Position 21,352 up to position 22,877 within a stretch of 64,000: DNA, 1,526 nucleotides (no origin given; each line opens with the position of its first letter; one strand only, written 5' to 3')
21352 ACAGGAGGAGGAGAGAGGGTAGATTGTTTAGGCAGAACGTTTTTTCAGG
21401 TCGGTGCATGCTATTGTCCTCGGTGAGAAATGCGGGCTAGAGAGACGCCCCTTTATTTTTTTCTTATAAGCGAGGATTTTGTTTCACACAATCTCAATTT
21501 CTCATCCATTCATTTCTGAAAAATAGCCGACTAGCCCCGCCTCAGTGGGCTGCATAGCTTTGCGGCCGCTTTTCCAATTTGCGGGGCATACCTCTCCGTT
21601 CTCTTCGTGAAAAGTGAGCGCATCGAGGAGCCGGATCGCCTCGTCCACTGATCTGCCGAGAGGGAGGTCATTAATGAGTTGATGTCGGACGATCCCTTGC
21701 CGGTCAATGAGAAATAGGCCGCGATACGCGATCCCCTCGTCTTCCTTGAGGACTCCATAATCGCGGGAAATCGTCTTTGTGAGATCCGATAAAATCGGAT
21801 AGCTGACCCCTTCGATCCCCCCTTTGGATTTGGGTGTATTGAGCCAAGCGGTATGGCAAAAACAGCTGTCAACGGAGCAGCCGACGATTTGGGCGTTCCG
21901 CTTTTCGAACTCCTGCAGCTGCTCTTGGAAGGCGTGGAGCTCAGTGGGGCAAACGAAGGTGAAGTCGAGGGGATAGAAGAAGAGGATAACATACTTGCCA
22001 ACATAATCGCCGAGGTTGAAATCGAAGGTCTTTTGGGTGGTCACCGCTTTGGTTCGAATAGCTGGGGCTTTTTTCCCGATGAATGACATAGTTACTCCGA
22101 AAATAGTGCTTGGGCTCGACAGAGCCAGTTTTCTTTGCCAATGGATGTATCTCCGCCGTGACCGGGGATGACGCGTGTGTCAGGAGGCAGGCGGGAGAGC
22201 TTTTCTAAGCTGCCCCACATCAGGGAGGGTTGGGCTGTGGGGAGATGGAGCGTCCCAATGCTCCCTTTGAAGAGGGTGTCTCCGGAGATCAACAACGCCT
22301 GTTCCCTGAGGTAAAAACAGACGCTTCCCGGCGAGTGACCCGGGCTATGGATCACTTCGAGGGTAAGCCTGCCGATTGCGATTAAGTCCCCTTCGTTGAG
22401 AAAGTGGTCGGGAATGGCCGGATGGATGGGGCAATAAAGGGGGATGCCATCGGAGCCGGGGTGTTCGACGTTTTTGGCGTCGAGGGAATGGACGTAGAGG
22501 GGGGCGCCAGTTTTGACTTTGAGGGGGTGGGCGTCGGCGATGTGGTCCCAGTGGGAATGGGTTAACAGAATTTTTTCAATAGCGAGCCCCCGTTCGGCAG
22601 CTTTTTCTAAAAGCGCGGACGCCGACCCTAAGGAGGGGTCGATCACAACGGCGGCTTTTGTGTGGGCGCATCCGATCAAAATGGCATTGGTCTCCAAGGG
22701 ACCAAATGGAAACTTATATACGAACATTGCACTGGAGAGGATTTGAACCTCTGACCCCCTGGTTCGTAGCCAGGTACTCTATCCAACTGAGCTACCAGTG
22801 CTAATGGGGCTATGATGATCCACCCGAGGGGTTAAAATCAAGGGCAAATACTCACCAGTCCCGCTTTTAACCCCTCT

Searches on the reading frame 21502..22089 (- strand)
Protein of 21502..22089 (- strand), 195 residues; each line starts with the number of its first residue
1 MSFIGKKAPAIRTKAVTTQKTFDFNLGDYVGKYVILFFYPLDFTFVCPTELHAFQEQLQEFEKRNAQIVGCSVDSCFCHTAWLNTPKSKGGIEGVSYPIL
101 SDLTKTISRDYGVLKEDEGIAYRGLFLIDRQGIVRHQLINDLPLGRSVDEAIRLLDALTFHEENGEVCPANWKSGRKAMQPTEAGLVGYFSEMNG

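Call 61: search_protein_families(library=pfam, proteins=[window:21502-22089:-], max_evalue=0.001)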
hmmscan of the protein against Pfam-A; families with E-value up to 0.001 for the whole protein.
window:21502-22089:- (195 aa): 3 families
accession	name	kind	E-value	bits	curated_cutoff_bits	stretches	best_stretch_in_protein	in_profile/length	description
PF00578.27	AhpC-TSA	-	1.2e-37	129.1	26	1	4-136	1-123/124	AhpC/TSA family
PF08534.16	Redoxin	-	7.9e-16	58.6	26.6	1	5-142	3-136/148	Redoxin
PF10417.14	1-cysPrx_C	-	4.2e-09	36.7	21.1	1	157-186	1-35/41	C-terminal domain of 1-Cys peroxiredoxin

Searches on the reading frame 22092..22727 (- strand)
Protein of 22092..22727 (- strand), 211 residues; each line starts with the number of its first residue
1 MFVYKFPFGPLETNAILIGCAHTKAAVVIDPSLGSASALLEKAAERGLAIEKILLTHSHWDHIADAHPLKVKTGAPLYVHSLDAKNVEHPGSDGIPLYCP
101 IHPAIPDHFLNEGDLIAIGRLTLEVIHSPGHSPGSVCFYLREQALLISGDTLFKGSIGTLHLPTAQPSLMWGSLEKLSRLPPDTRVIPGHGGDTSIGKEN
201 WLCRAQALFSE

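Call 61: search_protein_families(library=pfam, proteins=[window:22092-22727:-], max_evalue=0.001)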
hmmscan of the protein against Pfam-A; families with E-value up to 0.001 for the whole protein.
window:22092-22727:- (211 aa): 2 families
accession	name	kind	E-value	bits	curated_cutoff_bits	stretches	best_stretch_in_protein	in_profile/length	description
PF00753.33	Lactamase_B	-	3.3e-35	122.2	22.7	1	9-190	2-196/196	Metallo-beta-lactamase superfamily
PF12706.13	Lactamase_B_2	-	1.3e-06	28.6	27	1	27-151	3-143/200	Beta-lactamase superfamily domain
